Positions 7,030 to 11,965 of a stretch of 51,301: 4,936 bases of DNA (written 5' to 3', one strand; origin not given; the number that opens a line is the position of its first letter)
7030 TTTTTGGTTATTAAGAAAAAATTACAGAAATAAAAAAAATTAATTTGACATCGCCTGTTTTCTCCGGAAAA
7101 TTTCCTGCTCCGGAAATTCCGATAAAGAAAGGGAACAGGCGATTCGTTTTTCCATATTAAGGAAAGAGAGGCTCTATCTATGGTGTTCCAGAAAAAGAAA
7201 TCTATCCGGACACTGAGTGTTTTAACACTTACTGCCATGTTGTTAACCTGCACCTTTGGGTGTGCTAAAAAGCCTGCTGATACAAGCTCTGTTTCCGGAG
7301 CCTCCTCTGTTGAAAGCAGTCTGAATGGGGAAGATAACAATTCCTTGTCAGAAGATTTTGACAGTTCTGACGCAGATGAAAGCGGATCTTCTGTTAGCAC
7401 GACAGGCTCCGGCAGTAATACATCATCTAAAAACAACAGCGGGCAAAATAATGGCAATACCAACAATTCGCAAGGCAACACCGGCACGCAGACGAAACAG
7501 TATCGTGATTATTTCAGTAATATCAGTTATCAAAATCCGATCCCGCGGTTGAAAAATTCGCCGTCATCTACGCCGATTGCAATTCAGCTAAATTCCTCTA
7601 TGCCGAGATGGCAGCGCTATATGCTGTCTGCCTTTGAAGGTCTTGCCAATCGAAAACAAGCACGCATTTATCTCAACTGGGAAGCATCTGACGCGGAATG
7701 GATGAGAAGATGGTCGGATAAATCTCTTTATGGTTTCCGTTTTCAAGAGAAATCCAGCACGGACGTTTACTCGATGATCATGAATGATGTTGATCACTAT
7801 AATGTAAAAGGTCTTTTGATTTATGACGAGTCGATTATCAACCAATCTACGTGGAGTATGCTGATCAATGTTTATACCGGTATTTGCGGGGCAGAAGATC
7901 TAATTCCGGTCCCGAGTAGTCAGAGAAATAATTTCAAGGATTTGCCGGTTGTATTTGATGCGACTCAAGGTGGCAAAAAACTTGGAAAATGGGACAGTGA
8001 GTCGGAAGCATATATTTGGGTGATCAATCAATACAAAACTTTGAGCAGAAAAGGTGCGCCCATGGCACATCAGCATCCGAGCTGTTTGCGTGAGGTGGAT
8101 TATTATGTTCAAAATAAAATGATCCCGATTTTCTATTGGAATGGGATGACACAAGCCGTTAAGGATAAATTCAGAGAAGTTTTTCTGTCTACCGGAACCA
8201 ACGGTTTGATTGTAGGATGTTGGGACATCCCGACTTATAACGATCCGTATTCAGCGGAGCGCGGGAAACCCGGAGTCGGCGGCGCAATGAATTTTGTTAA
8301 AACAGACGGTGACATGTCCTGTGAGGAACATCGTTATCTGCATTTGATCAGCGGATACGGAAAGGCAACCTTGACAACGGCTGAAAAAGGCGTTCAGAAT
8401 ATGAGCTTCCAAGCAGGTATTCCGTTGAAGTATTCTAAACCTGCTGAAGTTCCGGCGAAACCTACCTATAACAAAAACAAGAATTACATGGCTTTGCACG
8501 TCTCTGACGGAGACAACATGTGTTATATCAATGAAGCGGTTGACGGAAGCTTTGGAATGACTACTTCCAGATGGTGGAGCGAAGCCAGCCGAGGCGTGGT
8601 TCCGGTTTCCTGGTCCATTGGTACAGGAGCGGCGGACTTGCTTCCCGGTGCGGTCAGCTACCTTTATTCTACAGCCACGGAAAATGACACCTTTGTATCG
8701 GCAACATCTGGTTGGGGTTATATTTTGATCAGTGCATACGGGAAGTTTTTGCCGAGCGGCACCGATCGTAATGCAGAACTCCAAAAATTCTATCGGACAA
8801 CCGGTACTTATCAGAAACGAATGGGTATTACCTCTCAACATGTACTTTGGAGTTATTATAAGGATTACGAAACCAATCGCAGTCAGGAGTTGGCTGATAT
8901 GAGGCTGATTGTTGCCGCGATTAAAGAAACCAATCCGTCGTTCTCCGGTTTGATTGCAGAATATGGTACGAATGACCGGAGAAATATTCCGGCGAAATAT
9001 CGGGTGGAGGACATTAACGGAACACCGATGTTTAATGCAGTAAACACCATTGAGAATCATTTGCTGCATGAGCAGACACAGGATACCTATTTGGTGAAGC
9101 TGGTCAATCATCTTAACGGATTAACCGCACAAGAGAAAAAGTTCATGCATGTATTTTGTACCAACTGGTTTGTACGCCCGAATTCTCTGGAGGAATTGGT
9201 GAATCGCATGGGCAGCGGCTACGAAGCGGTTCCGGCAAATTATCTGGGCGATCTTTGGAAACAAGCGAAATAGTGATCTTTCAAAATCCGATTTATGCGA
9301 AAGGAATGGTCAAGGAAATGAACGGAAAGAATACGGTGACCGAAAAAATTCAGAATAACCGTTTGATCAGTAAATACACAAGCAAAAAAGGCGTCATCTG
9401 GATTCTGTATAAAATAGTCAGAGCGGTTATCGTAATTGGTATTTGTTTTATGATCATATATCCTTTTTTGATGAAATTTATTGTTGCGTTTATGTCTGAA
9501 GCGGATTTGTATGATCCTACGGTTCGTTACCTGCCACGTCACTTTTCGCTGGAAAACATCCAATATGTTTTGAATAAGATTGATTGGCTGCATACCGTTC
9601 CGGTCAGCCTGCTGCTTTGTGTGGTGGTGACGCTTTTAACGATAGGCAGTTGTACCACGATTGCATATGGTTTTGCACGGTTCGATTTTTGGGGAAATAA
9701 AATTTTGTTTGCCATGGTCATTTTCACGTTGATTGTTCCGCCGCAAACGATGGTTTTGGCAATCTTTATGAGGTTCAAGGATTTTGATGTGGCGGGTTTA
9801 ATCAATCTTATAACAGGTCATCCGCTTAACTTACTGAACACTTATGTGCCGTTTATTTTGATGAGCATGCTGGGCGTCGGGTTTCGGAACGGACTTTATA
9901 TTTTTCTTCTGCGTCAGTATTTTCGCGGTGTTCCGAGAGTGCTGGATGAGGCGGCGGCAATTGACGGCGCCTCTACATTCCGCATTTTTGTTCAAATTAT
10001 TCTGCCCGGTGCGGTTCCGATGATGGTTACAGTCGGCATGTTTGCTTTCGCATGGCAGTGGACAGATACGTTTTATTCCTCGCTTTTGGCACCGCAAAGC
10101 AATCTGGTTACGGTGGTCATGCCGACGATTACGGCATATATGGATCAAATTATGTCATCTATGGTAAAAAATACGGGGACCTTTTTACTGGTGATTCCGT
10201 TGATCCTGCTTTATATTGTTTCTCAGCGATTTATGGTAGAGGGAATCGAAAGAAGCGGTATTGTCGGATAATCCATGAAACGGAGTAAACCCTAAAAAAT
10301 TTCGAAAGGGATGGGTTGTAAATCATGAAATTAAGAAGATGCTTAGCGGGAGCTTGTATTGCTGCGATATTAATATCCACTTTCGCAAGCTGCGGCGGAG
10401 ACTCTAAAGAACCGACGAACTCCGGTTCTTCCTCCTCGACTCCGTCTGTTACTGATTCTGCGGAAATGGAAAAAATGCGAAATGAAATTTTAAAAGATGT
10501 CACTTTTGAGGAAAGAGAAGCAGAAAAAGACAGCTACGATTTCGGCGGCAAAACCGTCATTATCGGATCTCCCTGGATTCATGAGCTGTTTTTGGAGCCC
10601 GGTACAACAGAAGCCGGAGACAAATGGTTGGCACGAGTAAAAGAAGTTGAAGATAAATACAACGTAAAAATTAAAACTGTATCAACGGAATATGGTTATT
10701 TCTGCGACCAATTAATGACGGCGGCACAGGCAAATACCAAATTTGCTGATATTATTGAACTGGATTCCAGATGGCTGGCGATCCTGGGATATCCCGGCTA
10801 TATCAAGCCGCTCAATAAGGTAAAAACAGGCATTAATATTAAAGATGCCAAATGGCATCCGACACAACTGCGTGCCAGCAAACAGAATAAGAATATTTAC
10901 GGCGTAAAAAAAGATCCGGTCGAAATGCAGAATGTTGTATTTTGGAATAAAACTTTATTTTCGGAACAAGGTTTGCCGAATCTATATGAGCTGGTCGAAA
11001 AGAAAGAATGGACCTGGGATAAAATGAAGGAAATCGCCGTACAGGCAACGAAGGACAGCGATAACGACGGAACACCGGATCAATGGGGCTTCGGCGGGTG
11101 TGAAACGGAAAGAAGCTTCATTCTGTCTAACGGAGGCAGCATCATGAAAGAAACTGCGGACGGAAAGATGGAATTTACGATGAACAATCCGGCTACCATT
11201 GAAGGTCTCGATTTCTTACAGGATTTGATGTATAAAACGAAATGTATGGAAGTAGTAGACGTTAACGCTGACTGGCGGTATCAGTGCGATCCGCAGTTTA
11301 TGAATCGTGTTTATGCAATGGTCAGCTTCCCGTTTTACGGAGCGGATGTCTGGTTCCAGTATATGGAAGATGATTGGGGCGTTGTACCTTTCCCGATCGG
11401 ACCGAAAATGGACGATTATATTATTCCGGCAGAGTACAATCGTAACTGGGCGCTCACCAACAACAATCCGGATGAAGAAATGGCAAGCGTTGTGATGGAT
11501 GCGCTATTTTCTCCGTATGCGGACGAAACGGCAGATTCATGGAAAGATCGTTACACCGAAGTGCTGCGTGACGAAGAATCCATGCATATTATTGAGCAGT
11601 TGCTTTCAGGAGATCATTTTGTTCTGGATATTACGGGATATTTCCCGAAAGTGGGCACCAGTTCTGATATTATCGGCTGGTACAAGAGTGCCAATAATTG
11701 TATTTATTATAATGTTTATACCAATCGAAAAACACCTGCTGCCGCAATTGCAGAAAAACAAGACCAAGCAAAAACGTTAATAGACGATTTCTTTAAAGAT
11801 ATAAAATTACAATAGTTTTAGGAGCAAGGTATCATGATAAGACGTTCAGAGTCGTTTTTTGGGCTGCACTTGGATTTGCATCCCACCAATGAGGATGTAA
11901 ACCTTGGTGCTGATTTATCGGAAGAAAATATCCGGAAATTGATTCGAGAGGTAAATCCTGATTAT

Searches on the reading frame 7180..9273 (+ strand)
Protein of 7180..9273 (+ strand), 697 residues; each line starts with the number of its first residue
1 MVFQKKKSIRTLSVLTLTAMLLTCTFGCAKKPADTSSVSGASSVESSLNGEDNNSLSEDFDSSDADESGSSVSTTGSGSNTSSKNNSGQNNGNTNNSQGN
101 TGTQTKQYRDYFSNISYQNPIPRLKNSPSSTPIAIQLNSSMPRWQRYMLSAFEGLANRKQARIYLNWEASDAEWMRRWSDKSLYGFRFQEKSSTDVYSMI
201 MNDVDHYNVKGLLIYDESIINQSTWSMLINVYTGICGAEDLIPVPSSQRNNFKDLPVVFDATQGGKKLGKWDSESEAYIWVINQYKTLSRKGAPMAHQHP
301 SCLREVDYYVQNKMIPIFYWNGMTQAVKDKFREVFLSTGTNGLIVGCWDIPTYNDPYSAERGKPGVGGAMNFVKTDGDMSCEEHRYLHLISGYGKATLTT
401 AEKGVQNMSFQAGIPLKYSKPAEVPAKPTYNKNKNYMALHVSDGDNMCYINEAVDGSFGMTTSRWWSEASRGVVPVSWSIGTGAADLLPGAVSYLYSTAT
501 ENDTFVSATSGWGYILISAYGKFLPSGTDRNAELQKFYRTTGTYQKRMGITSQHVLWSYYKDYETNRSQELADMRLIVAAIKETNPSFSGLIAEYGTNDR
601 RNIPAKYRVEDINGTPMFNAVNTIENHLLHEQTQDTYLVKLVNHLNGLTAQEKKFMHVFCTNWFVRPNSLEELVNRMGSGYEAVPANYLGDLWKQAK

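Call 77: search_protein_families(library=pfam, proteins=[window:7180-9273:+], max_evalue=0.001)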
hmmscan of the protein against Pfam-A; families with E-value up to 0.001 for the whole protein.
window:7180-9273:+ (697 aa): 2 families
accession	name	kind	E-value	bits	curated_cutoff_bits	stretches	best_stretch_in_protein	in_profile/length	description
PF14323.11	GxGYxYP_C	-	8.4e-32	111.3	27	1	433-692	1-240/242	GxGYxYP putative glycoside hydrolase C-terminal domain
PF16216.10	GxGYxYP_N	-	1.5e-05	25.1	23.9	1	138-188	7-57/72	GxGYxYP_N 1st domain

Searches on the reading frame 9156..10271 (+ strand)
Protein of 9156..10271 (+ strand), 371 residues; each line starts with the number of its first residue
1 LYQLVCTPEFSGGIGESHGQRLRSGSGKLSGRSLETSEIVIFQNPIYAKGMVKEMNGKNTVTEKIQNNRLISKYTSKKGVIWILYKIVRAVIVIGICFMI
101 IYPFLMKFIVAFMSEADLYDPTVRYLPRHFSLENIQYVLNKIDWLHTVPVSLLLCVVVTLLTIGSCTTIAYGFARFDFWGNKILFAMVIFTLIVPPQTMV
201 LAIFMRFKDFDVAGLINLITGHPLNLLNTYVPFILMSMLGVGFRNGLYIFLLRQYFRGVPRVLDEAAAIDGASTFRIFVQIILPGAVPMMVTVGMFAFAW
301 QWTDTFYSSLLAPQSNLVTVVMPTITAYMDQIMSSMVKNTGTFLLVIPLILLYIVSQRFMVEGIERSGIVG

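Call 77: search_protein_families(library=pfam, proteins=[window:9156-10271:+], max_evalue=0.001)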
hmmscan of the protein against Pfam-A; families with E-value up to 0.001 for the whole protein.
window:9156-10271:+ (371 aa): 1 family
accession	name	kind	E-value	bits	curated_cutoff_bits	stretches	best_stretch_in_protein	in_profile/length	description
PF00528.27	BPD_transp_1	-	2.5e-13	50.6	26.4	1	169-360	4-175/184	Binding-protein-dependent transport system inner membrane component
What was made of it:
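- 9303..10271 (+): p4-type ABC importer permease (MalG-like class 2). The listed ORF begins at 9156, so the true start is uncertain. BPD_transp_1 E=2.5e-13 (call 77).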

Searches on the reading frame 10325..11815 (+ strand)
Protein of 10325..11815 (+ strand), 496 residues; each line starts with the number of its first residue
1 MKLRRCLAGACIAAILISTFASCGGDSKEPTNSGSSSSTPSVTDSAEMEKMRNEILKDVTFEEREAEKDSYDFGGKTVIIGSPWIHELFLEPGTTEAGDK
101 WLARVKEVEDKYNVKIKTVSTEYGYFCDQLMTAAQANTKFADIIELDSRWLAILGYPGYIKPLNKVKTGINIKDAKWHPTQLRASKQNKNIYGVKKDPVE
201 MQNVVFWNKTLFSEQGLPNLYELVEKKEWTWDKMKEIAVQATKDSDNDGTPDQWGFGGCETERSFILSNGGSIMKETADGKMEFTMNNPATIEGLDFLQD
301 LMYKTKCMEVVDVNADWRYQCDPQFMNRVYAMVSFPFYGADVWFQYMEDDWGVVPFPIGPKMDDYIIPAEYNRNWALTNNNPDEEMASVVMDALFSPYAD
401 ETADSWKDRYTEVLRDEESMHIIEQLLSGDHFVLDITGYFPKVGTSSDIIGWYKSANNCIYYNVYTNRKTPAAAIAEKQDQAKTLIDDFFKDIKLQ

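Call 9: search_protein_families(library=pfam, proteins=[window:10325-11815:+], max_evalue=0.001)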
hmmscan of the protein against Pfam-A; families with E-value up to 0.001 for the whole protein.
window:10325-11815:+ (496 aa): 2 families
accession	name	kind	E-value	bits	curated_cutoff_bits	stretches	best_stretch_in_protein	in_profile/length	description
PF01547.30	SBP_bac_1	-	4.1e-18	66.9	26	1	94-397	4-303/307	Bacterial extracellular solute-binding protein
PF13416.11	SBP_bac_8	-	4.8e-08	33.6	27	1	104-397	2-246/279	Bacterial extracellular solute-binding protein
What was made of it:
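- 10325..11815 (+): Small SBP lipoprotein (496 aa), lipobox FASC. SBP_bac_1 E=4e-18 (call 9).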
